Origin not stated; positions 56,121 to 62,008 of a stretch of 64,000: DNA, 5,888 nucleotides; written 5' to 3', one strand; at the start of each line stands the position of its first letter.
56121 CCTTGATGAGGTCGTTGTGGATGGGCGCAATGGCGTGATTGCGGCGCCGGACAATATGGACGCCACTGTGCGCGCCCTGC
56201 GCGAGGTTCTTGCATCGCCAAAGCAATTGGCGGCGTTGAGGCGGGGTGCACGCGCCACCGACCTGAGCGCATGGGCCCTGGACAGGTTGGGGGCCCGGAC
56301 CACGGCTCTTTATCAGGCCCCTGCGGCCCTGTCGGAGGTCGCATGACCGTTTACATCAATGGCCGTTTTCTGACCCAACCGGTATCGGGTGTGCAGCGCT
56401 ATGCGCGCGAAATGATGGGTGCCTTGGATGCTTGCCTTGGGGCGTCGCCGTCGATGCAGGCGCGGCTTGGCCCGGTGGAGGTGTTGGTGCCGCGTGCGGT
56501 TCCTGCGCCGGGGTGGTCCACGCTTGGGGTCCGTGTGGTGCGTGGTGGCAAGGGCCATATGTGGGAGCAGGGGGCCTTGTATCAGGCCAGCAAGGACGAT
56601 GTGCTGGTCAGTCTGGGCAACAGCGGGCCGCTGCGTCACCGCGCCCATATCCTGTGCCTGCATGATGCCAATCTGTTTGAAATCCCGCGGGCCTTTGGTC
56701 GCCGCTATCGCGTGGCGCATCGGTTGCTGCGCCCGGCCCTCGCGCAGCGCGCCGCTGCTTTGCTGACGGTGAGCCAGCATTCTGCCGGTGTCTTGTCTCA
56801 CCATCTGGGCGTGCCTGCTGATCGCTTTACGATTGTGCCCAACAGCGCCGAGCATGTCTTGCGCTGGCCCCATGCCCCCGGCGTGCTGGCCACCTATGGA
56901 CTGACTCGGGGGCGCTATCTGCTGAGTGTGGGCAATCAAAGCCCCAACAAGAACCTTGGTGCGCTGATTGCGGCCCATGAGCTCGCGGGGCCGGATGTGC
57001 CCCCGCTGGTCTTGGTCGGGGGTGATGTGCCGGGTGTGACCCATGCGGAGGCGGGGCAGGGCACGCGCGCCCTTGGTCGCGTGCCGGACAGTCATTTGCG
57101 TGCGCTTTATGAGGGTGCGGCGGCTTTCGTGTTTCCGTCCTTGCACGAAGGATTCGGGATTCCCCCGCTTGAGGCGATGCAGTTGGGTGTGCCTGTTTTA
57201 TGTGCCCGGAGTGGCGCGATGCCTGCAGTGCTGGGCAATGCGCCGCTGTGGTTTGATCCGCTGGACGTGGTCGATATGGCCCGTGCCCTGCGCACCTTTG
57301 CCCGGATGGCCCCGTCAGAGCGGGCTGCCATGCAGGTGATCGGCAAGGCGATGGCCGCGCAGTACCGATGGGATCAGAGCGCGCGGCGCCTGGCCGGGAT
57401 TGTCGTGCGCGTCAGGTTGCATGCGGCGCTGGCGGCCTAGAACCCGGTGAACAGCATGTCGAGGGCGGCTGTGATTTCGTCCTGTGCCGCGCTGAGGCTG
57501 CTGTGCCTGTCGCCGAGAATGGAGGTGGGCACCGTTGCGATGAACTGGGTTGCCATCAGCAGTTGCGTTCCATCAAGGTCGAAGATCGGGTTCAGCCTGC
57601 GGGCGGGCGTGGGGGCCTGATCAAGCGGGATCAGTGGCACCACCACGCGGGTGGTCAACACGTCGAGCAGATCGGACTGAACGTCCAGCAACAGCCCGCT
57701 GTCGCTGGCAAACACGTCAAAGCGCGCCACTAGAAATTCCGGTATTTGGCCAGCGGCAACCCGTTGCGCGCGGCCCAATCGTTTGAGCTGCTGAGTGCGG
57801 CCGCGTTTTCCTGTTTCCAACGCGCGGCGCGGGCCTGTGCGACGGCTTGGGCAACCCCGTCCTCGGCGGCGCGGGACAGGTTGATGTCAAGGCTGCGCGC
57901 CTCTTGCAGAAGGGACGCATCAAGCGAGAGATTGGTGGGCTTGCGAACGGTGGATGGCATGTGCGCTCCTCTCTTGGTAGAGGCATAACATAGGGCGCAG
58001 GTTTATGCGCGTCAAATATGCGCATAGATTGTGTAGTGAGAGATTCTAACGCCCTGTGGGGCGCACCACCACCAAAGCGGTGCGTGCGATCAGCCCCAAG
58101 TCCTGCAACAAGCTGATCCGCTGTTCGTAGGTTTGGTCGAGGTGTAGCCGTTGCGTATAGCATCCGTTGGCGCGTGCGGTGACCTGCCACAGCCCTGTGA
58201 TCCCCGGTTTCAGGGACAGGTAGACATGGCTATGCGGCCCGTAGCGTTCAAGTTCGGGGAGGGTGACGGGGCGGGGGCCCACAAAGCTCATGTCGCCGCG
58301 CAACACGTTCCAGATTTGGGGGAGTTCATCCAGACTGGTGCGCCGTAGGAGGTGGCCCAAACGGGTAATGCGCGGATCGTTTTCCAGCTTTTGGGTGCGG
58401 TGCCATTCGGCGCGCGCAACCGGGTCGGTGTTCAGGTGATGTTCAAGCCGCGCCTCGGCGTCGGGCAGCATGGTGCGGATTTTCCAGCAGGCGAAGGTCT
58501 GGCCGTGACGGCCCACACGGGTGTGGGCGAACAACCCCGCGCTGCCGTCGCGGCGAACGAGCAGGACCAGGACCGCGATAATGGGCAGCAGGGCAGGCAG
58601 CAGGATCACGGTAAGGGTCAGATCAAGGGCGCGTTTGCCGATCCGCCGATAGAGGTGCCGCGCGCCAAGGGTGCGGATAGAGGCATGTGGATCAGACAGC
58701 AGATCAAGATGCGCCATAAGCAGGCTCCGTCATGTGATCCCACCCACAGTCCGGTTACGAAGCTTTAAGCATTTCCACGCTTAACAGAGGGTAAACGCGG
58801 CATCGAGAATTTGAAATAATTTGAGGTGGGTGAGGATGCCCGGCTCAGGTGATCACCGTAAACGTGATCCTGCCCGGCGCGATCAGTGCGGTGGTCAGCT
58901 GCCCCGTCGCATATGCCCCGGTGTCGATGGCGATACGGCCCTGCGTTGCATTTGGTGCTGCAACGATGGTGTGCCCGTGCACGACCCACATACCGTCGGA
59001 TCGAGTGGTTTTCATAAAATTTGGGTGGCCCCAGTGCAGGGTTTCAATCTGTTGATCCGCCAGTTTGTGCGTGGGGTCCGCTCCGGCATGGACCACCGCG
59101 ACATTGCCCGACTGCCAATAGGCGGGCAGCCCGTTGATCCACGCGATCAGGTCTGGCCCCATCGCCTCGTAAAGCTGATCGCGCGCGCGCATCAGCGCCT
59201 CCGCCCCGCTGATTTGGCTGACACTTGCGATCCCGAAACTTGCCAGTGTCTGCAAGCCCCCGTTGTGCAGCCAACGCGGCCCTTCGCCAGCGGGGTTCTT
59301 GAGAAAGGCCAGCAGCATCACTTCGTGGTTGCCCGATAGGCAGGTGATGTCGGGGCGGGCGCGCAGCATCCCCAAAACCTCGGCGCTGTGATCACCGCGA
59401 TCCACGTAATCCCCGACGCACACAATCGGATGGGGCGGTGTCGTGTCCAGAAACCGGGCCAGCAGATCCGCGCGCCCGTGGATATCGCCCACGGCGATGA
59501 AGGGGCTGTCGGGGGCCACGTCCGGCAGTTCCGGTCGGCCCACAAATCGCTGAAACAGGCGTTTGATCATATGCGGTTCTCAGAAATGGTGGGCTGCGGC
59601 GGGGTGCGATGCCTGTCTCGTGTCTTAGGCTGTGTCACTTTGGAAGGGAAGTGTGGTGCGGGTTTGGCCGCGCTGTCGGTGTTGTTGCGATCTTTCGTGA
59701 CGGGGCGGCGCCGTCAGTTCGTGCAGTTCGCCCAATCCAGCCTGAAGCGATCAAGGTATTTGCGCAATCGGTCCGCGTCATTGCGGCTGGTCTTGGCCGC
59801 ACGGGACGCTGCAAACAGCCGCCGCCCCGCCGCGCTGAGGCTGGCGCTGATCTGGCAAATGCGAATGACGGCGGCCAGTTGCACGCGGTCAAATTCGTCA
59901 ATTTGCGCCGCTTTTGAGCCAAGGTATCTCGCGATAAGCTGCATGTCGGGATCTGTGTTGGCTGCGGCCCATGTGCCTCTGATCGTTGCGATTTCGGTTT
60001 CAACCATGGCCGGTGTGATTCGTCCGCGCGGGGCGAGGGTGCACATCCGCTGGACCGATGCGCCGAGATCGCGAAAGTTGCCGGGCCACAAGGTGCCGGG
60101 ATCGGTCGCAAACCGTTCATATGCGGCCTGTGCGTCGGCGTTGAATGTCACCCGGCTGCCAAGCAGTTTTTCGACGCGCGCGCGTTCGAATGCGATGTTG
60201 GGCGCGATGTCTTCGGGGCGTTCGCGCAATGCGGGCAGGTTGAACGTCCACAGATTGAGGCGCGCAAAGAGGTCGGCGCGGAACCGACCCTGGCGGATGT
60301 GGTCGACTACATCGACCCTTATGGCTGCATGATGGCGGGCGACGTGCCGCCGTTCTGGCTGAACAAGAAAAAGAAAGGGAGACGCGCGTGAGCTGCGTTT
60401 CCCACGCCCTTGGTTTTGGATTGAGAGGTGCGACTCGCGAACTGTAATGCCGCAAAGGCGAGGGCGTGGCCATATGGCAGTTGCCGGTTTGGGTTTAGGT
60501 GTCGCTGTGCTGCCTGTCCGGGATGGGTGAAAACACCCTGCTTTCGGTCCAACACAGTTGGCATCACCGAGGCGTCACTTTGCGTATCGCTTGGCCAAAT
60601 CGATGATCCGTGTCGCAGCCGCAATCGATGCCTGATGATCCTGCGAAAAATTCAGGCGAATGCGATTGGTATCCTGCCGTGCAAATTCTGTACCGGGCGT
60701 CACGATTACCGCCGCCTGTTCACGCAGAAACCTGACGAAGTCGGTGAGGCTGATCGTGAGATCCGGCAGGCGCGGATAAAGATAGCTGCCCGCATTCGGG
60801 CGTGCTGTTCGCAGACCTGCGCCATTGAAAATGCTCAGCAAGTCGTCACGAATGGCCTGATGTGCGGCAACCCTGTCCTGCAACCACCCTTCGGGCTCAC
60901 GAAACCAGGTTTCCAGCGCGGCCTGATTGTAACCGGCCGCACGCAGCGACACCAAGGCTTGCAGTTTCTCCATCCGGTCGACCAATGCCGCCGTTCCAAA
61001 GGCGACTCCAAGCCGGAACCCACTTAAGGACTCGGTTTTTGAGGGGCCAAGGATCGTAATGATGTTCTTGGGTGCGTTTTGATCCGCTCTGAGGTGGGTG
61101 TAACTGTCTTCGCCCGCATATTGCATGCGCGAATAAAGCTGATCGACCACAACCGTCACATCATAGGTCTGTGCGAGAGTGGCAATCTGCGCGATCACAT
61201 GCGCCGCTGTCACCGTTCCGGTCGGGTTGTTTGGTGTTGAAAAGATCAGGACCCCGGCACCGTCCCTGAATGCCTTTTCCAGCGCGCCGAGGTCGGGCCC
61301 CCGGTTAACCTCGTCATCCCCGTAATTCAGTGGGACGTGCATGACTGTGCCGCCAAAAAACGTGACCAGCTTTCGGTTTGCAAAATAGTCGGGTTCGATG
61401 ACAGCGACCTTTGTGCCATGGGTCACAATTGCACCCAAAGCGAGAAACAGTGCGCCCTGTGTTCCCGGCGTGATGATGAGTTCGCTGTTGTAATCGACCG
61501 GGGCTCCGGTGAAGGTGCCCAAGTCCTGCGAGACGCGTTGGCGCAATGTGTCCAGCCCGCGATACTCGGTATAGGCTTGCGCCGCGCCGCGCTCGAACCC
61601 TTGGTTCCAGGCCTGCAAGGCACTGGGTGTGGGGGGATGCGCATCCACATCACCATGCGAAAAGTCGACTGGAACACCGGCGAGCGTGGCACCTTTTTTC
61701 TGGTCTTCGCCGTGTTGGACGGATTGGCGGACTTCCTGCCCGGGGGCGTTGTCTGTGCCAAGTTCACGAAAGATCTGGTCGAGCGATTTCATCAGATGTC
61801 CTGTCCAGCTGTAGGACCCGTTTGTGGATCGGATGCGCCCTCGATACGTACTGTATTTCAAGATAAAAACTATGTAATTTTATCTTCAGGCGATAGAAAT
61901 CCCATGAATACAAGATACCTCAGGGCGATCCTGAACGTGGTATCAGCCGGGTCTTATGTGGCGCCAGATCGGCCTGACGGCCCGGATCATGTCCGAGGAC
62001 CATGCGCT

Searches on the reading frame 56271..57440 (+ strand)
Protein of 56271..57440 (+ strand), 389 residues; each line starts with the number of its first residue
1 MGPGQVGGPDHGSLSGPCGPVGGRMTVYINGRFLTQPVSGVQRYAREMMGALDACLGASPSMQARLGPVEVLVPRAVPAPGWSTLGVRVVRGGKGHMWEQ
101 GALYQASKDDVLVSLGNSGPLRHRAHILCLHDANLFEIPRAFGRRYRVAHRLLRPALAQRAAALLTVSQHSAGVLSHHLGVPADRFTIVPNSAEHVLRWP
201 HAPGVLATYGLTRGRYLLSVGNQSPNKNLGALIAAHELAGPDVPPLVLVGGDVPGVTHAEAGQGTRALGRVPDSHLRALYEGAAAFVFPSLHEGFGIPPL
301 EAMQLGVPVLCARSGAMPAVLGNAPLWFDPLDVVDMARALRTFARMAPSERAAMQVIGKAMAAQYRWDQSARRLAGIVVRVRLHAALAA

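Call 28: search_protein_families(library=pfam, proteins=[window:56271-57440:+], max_evalue=0.001)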
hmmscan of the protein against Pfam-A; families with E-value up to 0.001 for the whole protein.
window:56271-57440:+ (389 aa): 4 families
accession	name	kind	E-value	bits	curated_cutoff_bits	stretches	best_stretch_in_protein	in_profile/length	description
PF00534.26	Glycos_transf_1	-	1.6e-17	64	26.4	1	215-347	16-159/172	Glycosyl transferases group 1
PF13692.12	Glyco_trans_1_4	-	2.3e-17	64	27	1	215-342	2-138/142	Glycosyl transferases group 1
PF20706.3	GT4-conflict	-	2.7e-08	33.7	26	1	275-374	274-385/385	Family 4 Glycosyltransferase in conflict systems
PF13439.12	Glyco_transf_4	-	5.2e-06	27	28.5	1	122-191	95-164/170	Glycosyltransferase Family 4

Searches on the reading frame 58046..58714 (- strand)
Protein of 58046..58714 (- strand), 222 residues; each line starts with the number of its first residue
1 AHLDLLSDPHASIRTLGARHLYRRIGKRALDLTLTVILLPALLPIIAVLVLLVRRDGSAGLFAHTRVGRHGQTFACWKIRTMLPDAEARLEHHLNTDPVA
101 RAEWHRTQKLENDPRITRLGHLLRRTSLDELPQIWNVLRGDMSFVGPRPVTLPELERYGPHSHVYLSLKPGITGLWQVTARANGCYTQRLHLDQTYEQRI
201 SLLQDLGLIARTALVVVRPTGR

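Call 76: search_protein_families(library=ncbifam, proteins=[window:58046-58714:-], max_evalue=0.001)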
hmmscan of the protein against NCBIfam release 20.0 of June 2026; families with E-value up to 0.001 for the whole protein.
window:58046-58714:- (222 aa): 10 families
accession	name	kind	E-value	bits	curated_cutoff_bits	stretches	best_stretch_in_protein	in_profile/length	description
TIGR03022.1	WbaP_sugtrans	subfamily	2.2e-79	267.9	403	1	23-221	255-454/456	undecaprenyl-phosphate galactose phosphotransferase WbaP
TIGR03025.1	EPS_sugtrans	subfamily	1.4e-68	232.1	295.55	1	23-220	254-442/445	exopolysaccharide biosynthesis polyprenyl glycosylphosphotransferase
NF052601.1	undeca_RfbP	equivalog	1.6e-60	204.4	330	1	15-220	33-239/244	undecaprenyl-phosphate galactose phosphotransferase family protein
NF011751.0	PRK15204.1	equivalog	8e-57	192.9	907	1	24-221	277-474/476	undecaprenyl-phosphate galactose phosphotransferase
TIGR03023.1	WcaJ_sugtrans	equivalog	6.7e-46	157.5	410.75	1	13-217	250-447/453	undecaprenyl-phosphate glucose phosphotransferase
NF041877.1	EPS_EpsZ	equivalog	4e-39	134.5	800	1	27-220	266-456/459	exopolysaccharide biosynthesis polyisoprenyl-phosphate hexose-1-phosphate transferase EpsZ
TIGR03013.1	EpsB_2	subfamily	1.3e-36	126.7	393.35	1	19-221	247-441/443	TIGR03013 family XrtA/PEP-CTERM system glycosyltransferase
NF007518.0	PRK10124.1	equivalog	1.7e-25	89.7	684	1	24-209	271-450/464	undecaprenyl-phosphate glucose phosphotransferase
NF050817.1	PolSacchBiosHfsE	equivalog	3.2e-23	82.2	750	1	22-212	266-455/467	polysaccharide biosynthesis protein HfsE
NF045514.1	glycotran_HepC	equivalog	1.4e-22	80.1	140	1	23-153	113-215/220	heterocyst development glycosyltransferase HepC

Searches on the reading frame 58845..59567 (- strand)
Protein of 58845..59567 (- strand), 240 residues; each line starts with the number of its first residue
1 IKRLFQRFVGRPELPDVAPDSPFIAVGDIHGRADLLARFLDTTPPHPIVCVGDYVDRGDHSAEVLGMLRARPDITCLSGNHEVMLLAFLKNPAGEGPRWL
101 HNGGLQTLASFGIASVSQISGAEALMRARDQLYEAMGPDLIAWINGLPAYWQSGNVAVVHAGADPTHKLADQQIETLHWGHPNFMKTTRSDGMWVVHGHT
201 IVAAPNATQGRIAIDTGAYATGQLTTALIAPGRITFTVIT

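Call 76: search_protein_families(library=ncbifam, proteins=[window:58845-59567:-], max_evalue=0.001)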
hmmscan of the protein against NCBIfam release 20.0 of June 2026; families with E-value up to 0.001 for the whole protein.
window:58845-59567:- (240 aa): 5 families
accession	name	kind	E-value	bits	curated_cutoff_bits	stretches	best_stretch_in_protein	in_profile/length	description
NF001204.0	PRK00166.1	equivalog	3.9e-12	46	176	1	24-170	4-130/276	symmetrical bis(5'-nucleosyl)-tetraphosphatase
NF007425.0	PRK09968.1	equivalog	5.8e-11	42.5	332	1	25-105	19-100/218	protein-serine/threonine phosphatase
NF008516.0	PRK11439.1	equivalog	2.5e-09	37.5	326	1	26-227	22-215/218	protein-serine/threonine phosphatase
TIGR04075.1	bacter_Pnkp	equivalog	5.3e-09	34.8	750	1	47-233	224-406/851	polynucleotide kinase-phosphatase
NF010148.0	PRK13625.1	equivalog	1.1e-06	28.4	340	1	193-229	186-221/245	bis(5'-nucleosyl)-tetraphosphatase PrpE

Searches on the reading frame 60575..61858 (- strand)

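Call 73: search_protein_families(library=pfam, proteins=[window:60575-61858:-], max_evalue=0.00001)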
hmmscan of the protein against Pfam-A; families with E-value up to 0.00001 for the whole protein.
window:60575-61858:- (427 aa): 1 family
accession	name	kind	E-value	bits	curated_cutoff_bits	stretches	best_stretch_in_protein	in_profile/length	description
PF00155.27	Aminotran_1_2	-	4.6e-41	141.6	19.7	1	70-408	10-351/361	Aminotransferase class I and II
